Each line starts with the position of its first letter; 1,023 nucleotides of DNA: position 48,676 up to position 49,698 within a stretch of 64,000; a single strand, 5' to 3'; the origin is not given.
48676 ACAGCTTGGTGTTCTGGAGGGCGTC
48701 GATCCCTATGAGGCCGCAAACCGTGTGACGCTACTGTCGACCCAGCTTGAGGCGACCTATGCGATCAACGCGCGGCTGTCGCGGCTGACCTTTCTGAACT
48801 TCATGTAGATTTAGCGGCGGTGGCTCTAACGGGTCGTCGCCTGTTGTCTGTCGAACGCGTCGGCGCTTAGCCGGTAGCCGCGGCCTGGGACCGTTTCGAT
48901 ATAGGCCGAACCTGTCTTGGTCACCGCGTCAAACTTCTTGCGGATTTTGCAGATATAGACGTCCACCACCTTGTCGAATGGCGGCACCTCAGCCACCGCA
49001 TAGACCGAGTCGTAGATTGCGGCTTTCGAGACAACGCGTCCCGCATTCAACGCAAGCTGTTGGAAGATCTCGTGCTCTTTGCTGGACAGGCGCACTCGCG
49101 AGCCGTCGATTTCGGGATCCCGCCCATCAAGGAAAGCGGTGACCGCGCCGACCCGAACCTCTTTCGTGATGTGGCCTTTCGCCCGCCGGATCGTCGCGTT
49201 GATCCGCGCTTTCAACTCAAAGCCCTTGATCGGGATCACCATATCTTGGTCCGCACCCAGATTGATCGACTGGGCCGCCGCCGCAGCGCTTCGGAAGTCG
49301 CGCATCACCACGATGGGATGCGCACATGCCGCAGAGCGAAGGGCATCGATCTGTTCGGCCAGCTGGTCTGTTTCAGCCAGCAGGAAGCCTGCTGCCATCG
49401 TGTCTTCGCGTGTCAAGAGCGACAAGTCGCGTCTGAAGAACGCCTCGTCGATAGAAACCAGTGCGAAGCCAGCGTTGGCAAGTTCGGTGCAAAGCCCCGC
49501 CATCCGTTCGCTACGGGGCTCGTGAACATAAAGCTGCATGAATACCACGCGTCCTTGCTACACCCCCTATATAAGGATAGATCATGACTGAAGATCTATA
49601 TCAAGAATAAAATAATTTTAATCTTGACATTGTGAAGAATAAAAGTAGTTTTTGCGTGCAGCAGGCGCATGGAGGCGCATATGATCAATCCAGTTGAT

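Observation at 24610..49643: A 9-mer family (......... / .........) occurs only in the spacers between flagellar operons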

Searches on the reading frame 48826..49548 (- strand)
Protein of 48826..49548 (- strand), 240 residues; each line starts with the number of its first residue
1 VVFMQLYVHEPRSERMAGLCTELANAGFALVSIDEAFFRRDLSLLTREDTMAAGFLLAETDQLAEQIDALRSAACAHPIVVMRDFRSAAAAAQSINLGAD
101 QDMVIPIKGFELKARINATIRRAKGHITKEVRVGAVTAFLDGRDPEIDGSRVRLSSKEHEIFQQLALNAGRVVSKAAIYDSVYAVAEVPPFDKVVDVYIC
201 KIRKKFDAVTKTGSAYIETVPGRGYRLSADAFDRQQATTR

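Call 9: search_protein_families(library=pfam, proteins=[window:48826-49548:-])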
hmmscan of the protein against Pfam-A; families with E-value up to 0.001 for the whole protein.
window:48826-49548:- (240 aa): 1 family
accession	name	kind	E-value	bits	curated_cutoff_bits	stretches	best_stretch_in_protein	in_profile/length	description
PF00486.34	Trans_reg_C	-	3.7e-18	65.8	26.2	1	150-227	2-77/77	Transcriptional regulatory protein, C terminal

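Call 23: find_homologous_proteins(query=window:48826-49548:-)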
Query window:48826-49548:- (240 aa): 468 proteins with E <= 0.001 among 2974 candidates; the best 120 are listed.
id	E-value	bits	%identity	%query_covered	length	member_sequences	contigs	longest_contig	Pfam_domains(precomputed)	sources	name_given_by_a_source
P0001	9.6e-148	508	100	99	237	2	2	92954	PF00486.35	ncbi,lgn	ncbi:MAG: response regulator transcription factor [Pseudomonadota bacterium]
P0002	1.8e-125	435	86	99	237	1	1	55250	PF00486.35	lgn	-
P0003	6.7e-119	413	84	99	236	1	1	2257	PF00486.35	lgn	-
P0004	6.1e-114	397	80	98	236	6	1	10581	PF00486.35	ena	-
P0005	1.9e-113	396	78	98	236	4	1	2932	PF00486.35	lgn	-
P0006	9.4e-93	328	66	95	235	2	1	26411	PF00486.35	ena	-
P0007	7.8e-89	315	66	95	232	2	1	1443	PF00486.35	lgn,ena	-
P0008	1.5e-86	308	60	97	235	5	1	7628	PF00486.35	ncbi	-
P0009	1.5e-83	298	59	98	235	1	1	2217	PF00486.35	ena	-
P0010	3.5e-83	297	60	98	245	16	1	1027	PF00486.35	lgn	-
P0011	9.9e-83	295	61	95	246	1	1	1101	PF00486.35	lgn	-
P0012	2.1e-81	291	60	96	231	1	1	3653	PF00486.35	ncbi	-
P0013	5.0e-81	290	59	95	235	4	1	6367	PF00486.35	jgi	jgi:two-component system cell cycle response regulator CtrA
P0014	7.0e-80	286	59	95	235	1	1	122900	PF00486.35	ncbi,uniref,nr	ncbi:response regulator transcription factor [Roseibacterium sp. SDUM158017]|uniref:response regulat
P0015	8.2e-80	286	58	95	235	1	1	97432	PF00486.35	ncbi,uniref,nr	ncbi:response regulator transcription factor [Roseibacterium sp. SDUM158016]|uniref:response regulat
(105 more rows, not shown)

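Call 26: find_related_loci(query=A1, collection=genome_contigs, flank=10000)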
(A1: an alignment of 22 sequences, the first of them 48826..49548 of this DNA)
Query A1 (240 aa) in genome_contigs; peptide patterns used: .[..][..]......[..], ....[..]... (x = any residue, [..] = any of these).
376 stretches matched a pattern; 238 encode a relative of the query (tblastn E <= 1e-3); the best 80 are kept; 80 distinct loci.
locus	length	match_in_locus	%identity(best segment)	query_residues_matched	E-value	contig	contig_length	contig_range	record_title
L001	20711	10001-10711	78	1-237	4e-124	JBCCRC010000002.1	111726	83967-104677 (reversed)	MAG: Pseudomonadota bacterium isolate P01_D01_bin.21 k141_2383525_length_111726_cov_30.3669, whole genome shotgun sequen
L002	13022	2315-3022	78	1-236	2e-124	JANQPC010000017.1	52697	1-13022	MAG: Paracoccaceae bacterium isolate IP29b_bin.151 k99_1018564, whole genome shotgun sequence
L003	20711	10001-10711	79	1-237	5e-123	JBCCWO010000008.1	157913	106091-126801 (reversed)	MAG: Pseudomonadota bacterium isolate P01_F01_bin.103 k141_118612_length_157913_cov_43.0494, whole genome shotgun sequen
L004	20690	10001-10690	58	3-232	6e-89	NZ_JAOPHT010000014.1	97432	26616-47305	Roseicyclus sediminis strain SDUM158016 scaffold_14_length=97433, whole genome shotgun sequence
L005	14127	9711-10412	59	4-237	2e-88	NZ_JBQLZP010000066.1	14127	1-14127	MAG: Roseicyclus sp. isolate bin_1293 contig_66, whole genome shotgun sequence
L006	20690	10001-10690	59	3-232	6e-88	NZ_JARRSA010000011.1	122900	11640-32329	Roseicyclus salinarum strain SDUM158017 scaffold_11_length=122901, whole genome shotgun sequence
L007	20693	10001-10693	58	4-233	2e-84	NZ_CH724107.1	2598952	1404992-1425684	Oceanicola granulosus HTCC2516 scf_1099521380027, whole genome shotgun sequence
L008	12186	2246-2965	56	4-238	5e-83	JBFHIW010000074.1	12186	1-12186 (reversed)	MAG: Paracoccaceae bacterium isolate Mix_sand07.2021.05.G.49 k141_165372_length_12186_cov_24.2560, whole genome shotgun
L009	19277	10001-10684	56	2-229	7e-83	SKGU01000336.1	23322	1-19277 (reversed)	MAG: Natronohydrobacter sp. isolate CSBr16_168 CSBr16-1478, whole genome shotgun sequence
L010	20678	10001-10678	58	4-229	1e-82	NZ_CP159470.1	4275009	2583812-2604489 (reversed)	Seohaeicola saemankumensis strain ac14 chromosome, complete genome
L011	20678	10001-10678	57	4-229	1e-82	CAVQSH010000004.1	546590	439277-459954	MAG: uncultured Alphaproteobacteria bacterium isolate MFD09964.bin.2.171 genome assembly, contig: contig_20561, whole ge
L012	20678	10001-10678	57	4-229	6e-82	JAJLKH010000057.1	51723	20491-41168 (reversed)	MAG: Rhodobacterales bacterium isolate PE-1-60 k141_1327603, whole genome shotgun sequence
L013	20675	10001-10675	57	4-228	5e-82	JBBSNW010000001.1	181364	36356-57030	MAG: Rhodobacterales bacterium isolate LS6_sbin.14 LS6_sbin.14_K_835204_L_181364_cov_18.0157, whole genome shotgun seque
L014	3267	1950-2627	55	4-229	1e-81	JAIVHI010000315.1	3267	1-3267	MAG: Loktanella sp. isolate MAG5 MTG5_18130, whole genome shotgun sequence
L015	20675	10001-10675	57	4-228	9e-81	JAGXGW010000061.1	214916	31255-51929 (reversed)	MAG: Rhodobacteraceae bacterium isolate LH_M48 k141_1196813, whole genome shotgun sequence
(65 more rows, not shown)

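Call 35: search_dna_similar(query=window:48826-49548:-, collection=plasmids, mode=protein, max_rows=30)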
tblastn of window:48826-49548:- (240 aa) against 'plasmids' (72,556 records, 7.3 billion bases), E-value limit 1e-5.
Records with a match: 4578; places in all: 6783; records where one place covers at least 80% of the query: 1819.
Best place of each record, by identity: <60% 4578.
By first word of the organism name: Klebsiella 2018; Rhizobium 382; Enterococcus 247; Enterobacter 212; Ralstonia 143; Sinorhizobium 133; Pseudosulfitobacter 118; Escherichia 110; Salmonella 84; Bacillus 79; and 205 more.
By predicted mobility (MOB-suite, as given by PLSDB): conjugative 2053; non-mobilizable 1953; mobilizable 572.
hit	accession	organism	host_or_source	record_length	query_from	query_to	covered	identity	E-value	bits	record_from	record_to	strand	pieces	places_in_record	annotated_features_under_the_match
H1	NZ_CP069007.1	Sulfitobacter mediterraneus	Skeletonema costatum,The surface ...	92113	4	229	94%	50.0%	9e-67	230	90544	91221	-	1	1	response regulator transcription factor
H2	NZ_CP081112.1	Sulfitobacter mediterraneus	-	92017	4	229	94%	50.0%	2e-66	229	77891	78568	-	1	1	response regulator transcription factor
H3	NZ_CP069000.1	Sulfitobacter mediterraneus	Skeletonema costatum,The surface ...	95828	4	229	94%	50.0%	2e-66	229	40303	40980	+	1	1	response regulator transcription factor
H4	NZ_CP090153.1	Roseivivax marinus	Bathymodiolus marisindicus,single cell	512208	4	229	94%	47.8%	2e-62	218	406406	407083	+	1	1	response regulator transcription factor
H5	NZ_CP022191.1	Alloyangia pacifica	cell culture,oil-contaminated sediment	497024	3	231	95%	46.7%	3e-64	223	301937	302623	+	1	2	response regulator transcription factor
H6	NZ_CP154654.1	Alloyangia pacifica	-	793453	3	231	95%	46.7%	3e-64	223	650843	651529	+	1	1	response regulator transcription factor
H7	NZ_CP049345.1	Sulfitobacter pontiacus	-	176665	4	229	94%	47.3%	1e-65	227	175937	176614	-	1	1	response regulator transcription factor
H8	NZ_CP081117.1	Sulfitobacter pontiacus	-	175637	4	229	94%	47.3%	1e-65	226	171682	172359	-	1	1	response regulator transcription factor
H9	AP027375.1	Sulfitobacter pontiacus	-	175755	4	229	94%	47.3%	1e-65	226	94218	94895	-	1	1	hypothetical protein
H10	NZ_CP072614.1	Sulfitobacter sp. CB2047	-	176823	4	229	94%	47.3%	1e-65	226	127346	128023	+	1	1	response regulator transcription factor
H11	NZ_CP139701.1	Sulfitobacter pontiacus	Bacterial Culture,hydrothermal vent ...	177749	4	229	94%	47.3%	1e-65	226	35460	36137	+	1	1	response regulator transcription factor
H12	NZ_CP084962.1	Sulfitobacter pontiacus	cell culture,Seawater from the North ...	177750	4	229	94%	47.3%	1e-65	226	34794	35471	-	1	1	response regulator transcription factor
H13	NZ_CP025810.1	Sulfitobacter sp. SK025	Marine surface water,North Sea (surface ...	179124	4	229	94%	47.3%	1e-65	226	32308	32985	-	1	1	response regulator transcription factor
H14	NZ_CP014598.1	Salipiger sp. CCB-MM3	mangrove soil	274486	4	231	95%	46.1%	2e-62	218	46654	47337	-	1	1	response regulator transcription factor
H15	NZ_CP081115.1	Sulfitobacter sp. M368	-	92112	14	229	90%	48.1%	1e-59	209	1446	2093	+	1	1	response regulator transcription factor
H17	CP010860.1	Marinovum algicola DG 898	-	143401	4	237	98%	42.7%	1e-55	198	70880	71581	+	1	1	Response regulator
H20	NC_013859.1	Azospirillum sp. B510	-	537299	70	236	70%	48.5%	2e-38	148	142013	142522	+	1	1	response regulator transcription factor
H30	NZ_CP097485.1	Methylobacterium tardum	single cell,freshwater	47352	12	231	92%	32.3%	2e-24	108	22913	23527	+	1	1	response regulator transcription factor CtrA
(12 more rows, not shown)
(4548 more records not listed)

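Call 36: get_annotated_region(hit=H17, flank=20000)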
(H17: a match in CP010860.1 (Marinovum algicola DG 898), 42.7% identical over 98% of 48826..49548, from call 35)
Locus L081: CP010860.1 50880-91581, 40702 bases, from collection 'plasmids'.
description: Marinovum algicola DG 898 plasmid pMaD5, complete sequence
organism: Marinovum algicola DG 898 (NCBI taxid 988812)
taxonomy: Bacteria; Pseudomonadota; Alphaproteobacteria; Rhodobacterales; Roseobacteraceae; Marinovum; Marinovum algicola; Marinovum algicola DG 898
host: -; source: -; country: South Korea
typing (MOB-suite, as given by PLSDB): non-mobilizable
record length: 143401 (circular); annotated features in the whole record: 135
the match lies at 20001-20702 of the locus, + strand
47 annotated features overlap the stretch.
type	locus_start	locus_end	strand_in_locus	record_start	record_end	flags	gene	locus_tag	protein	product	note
CDS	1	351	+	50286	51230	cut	-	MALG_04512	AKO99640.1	putative erythritol ABC transporter 2, substrate-binding protein component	-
CDS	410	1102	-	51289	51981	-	-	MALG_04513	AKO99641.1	putative transcriptional regulator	-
CDS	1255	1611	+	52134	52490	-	-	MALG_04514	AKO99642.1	putative lactoylglutathione lyase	-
CDS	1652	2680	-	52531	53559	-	-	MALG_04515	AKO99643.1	Proline racemase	-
CDS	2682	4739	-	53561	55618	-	-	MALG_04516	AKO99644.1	NADH:flavin oxidoreductase, Old Yellow Enzyme family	-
CDS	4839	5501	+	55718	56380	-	-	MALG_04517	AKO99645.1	Transcriptional regulator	-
CDS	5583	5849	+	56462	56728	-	-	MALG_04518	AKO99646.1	putative transcriptional regulator with CBS domain protein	-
CDS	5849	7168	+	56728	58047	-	-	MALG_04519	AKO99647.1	HipA N-terminal domain protein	-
CDS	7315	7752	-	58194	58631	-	-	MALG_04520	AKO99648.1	putative membrane protein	-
CDS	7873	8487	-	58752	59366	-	-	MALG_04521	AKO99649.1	Flagellar protein FlbB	-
CDS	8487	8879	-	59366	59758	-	-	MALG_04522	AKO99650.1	putative flagellar motor protein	-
CDS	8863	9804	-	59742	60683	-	-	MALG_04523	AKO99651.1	Flagellar motor switch protein FliM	-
CDS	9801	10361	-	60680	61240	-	-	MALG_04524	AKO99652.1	Flagellar basal body-associated protein FliL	-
CDS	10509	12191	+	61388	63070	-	-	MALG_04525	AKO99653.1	Flagellar M-ring protein FliF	-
CDS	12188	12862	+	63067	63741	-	-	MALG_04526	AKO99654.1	FlbE protein, Flagellar biosynthesis/type III secretory pathway protein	-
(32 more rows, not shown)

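Call 47: search_protein_families(library=ncbifam, proteins=[window:48826-49548:-], max_evalue=0.01)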
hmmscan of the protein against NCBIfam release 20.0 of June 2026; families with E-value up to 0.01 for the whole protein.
window:48826-49548:- (240 aa): 40 families (the best 25 are shown)
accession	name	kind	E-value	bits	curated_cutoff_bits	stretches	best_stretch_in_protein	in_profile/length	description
NF045991.1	RespRegCtrARhodob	equivalog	3.2e-34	118.6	350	1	19-227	16-221/224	response regulator transcription factor CtrA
NF007928.2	PRK10643.1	equivalog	8.9e-18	64.7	330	1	17-227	14-216/216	two-component system response regulator PmrA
NF045944.1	ResRegRpaBCyano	equivalog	1.4e-17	63.8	330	1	70-227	63-227/229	response regulator transcription factor RpaB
NF008078.0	PRK10816.1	equivalog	4.9e-17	62.2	336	1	66-227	62-220/223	two-component system response regulator PhoP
NF012023.0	PRK15479.1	equivalog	9.7e-17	61.3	337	1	4-229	1-219/224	transcriptional regulator TctD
NF007663.1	PRK10336.1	equivalog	2.4e-16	60.1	345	1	67-228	63-217/219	quorum sensing response regulator transcription factor QseB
NF053854.1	RespRegPhoBBctds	equivalog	1e-15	57.7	270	1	74-226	69-223/225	two-component system response regulator PhoB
NF041734.1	resp_reg_RppA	equivalog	6.4e-15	55.1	250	1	66-228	64-228/229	two-component system response regulator RppA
TIGR01387.1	cztR_silR_copR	subfamily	7.8e-15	55.1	279.2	1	66-227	60-218/218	heavy metal response regulator transcription factor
NF040689.1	MtrAB_MtrA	equivalog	1e-14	54.5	300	1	70-227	64-218/219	MtrAB system response regulator MtrA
NF007346.1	PRK09836.1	equivalog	1.4e-14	54.4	420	1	10-228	7-222/227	copper/silver response regulator transcription factor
TIGR02154.1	PhoB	equivalog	1.9e-14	53.5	296.2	1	78-228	78-226/226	phosphate regulon transcriptional regulator PhoB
NF041733.1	resp_reg_CseB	equivalog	1.9e-13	50.3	350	1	75-228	70-227/228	two-component system response regulator CseB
NF033120.0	vanR_FM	exception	1.9e-12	47.3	460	1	76-227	74-229/231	vancomycin resistance response regulator transcription factor, VanR-F/VanR-M family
NF008199.0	PRK10955.1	equivalog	2.9e-12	47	341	1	68-227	64-228/232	envelope stress response regulator transcription factor CpxR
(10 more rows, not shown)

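Call 54: get_annotated_region(hit=H4, flank=20000)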
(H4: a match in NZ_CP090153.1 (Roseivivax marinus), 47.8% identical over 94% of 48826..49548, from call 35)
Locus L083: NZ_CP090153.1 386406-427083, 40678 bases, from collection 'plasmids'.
description: Roseivivax marinus strain TCYB24 plasmid unnamed1, complete sequence
organism: Roseivivax marinus (NCBI taxid 1379903)
taxonomy: Bacteria; Pseudomonadota; Alphaproteobacteria; Rhodobacterales; Roseobacteraceae; Roseivivax; Roseivivax marinus
host: -; source: Bathymodiolus marisindicus,single cell; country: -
typing (MOB-suite, as given by PLSDB): non-mobilizable
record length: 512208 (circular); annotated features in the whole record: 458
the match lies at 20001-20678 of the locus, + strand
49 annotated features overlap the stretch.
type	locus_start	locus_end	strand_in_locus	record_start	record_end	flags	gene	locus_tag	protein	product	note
CDS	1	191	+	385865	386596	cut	-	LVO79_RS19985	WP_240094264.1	GntR family transcriptional regulator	-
CDS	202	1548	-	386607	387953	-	-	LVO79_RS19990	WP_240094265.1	FliI/YscN family ATPase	GO:0046034 - ATP metabolic process [Evidence IEA]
CDS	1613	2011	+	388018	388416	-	-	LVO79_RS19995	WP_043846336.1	flagellar basal body protein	GO:0071973 - bacterial-type flagellum-dependent cell motility [Evidence IEA]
CDS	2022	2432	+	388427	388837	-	flgC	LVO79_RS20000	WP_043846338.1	flagellar basal body rod protein FlgC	GO:0001539 - cilium or flagellum-dependent cell motility [Evidence IEA]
CDS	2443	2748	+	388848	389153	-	-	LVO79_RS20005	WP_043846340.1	flagellar hook-basal body complex protein FliE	GO:0071973 - bacterial-type flagellum-dependent cell motility [Evidence IEA]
CDS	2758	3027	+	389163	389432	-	fliQ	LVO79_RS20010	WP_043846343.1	flagellar biosynthesis protein FliQ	GO:0001539 - cilium or flagellum-dependent cell motility [Evidence IEA]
CDS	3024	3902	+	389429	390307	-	-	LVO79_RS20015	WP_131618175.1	lytic transglycosylase domain-containing protein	-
CDS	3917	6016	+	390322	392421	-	flhA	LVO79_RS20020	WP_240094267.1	flagellar biosynthesis protein FlhA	GO:0001539 - cilium or flagellum-dependent cell motility [Evidence IEA]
CDS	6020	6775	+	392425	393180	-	-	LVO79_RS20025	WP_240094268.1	flagellar biosynthetic protein FliR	GO:0044780 - bacterial-type flagellum assembly [Evidence IEA]; GO:0006605 - protein targeting [Evidence IEA]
CDS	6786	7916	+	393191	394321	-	-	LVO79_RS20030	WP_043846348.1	flagellar type III secretion system protein FlhB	-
CDS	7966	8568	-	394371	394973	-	-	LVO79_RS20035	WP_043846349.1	hypothetical protein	-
CDS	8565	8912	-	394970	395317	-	-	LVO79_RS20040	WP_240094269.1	hypothetical protein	-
CDS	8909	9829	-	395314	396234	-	-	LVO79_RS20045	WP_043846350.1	FliM/FliN family flagellar motor switch protein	-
CDS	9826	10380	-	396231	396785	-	-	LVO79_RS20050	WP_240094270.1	flagellar basal body-associated FliL family protein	GO:0071973 - bacterial-type flagellum-dependent cell motility [Evidence IEA]; GO:0006935 - chemotaxis [Evidence IEA]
CDS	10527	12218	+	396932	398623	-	fliF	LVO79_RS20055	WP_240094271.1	flagellar basal-body MS-ring/collar protein FliF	GO:0001539 - cilium or flagellum-dependent cell motility [Evidence IEA]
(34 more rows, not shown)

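Call 55: get_annotated_region(hit=H5, flank=20000)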
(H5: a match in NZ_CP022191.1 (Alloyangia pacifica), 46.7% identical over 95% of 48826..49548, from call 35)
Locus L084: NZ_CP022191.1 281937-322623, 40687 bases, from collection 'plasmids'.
description: Alloyangia pacifica strain YSBP01 plasmid unnamed1, complete sequence
organism: Alloyangia pacifica (NCBI taxid 311180)
taxonomy: Bacteria; Pseudomonadota; Alphaproteobacteria; Rhodobacterales; Roseobacteraceae; Alloyangia; Alloyangia pacifica
host: -; source: cell culture,oil-contaminated sediment; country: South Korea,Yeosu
typing (MOB-suite, as given by PLSDB): non-mobilizable; replicon rep_cluster_567
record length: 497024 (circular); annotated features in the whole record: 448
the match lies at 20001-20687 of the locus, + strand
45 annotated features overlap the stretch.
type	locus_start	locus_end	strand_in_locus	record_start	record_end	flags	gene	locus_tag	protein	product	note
CDS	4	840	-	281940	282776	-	-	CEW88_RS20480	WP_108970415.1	ABC transporter permease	-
CDS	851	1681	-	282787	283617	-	-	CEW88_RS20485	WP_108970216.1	ABC transporter ATP-binding protein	-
CDS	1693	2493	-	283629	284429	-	-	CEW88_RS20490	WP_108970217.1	creatininase family protein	-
CDS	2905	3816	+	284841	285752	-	-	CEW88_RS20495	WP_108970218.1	helix-turn-helix transcriptional regulator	GO:0006355 - regulation of DNA-templated transcription [Evidence IEA]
CDS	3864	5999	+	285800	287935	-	-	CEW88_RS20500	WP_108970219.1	TonB-dependent siderophore receptor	GO:0015891 - siderophore transport [Evidence IEA]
CDS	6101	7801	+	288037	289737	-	-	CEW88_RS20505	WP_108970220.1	ABC transporter ATP-binding protein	-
CDS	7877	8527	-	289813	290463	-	-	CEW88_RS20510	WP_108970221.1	hypothetical protein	-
CDS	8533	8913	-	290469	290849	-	-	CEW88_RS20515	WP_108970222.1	flagellar motor switch protein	-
CDS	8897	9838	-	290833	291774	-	-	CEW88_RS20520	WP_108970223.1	FliM/FliN family flagellar motor switch protein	-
CDS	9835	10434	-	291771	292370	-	-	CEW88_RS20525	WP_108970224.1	flagellar basal body-associated FliL family protein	GO:0071973 - bacterial-type flagellum-dependent cell motility [Evidence IEA]; GO:0006935 - chemotaxis [Evidence IEA]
CDS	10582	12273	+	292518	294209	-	fliF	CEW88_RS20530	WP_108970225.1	flagellar basal-body MS-ring/collar protein FliF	GO:0001539 - cilium or flagellum-dependent cell motility [Evidence IEA]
CDS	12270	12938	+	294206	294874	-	-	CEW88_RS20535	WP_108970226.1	FliH/SctL family protein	-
CDS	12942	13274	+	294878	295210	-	-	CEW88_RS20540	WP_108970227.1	FliM/FliN family flagellar motor switch protein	-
CDS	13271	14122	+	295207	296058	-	fliP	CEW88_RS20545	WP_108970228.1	flagellar type III secretion system pore protein FliP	GO:0001539 - cilium or flagellum-dependent cell motility [Evidence IEA]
CDS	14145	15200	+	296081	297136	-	-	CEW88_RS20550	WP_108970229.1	flagellar motor switch protein FliG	-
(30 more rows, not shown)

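Call 56: get_annotated_region(hit=H20, flank=20000)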
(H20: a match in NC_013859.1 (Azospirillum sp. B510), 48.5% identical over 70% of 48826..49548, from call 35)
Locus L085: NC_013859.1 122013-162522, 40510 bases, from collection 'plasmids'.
description: Azospirillum sp. B510 plasmid pAB510e, complete sequence
organism: Azospirillum sp. B510 (NCBI taxid 137722)
taxonomy: Bacteria; Pseudomonadota; Alphaproteobacteria; Rhodospirillales; Azospirillaceae; Azospirillum; Azospirillum sp. B510
host: -; source: -; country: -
typing (MOB-suite, as given by PLSDB): mobilizable; relaxase MOBP,MOBP
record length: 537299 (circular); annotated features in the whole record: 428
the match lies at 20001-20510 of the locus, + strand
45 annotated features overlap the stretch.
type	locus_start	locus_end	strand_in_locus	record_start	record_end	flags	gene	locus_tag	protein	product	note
CDS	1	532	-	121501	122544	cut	-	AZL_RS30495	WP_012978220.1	flagellar motor protein MotB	-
CDS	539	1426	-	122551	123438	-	motA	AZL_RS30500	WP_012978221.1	flagellar motor stator protein MotA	-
CDS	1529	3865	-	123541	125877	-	-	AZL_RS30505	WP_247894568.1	hypothetical protein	-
CDS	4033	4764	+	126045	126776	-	flgF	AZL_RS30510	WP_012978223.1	flagellar basal-body rod protein FlgF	GO:0001539 - cilium or flagellum-dependent cell motility [Evidence IEA]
CDS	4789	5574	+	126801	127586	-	flgG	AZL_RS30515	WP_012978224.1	flagellar basal-body rod protein FlgG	GO:0071973 - bacterial-type flagellum-dependent cell motility [Evidence IEA]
CDS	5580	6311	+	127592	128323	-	flgA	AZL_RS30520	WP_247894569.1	flagellar basal body P-ring formation chaperone FlgA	GO:0001539 - cilium or flagellum-dependent cell motility [Evidence IEA]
CDS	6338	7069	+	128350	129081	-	flgH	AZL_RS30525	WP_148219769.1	flagellar basal body L-ring protein FlgH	GO:0071973 - bacterial-type flagellum-dependent cell motility [Evidence IEA]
CDS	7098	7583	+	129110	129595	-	-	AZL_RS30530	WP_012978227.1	hypothetical protein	-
CDS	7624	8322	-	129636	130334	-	-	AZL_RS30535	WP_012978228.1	flagellar hook assembly protein FlgD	-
CDS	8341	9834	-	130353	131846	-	-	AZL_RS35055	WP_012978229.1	flagellar hook-length control protein FliK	-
CDS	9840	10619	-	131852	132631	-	-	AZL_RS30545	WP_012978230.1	flagellar motor switch protein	-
CDS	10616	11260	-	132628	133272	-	-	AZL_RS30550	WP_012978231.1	DUF6468 domain-containing protein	-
CDS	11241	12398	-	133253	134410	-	fliM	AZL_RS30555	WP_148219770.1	flagellar motor switch protein FliM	GO:0001539 - cilium or flagellum-dependent cell motility [Evidence IEA]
CDS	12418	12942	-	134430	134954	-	-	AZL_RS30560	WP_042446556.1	flagellar basal body-associated FliL family protein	GO:0071973 - bacterial-type flagellum-dependent cell motility [Evidence IEA]; GO:0006935 - chemotaxis [Evidence IEA]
CDS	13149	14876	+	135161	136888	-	fliF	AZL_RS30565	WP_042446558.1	flagellar basal-body MS-ring/collar protein FliF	GO:0001539 - cilium or flagellum-dependent cell motility [Evidence IEA]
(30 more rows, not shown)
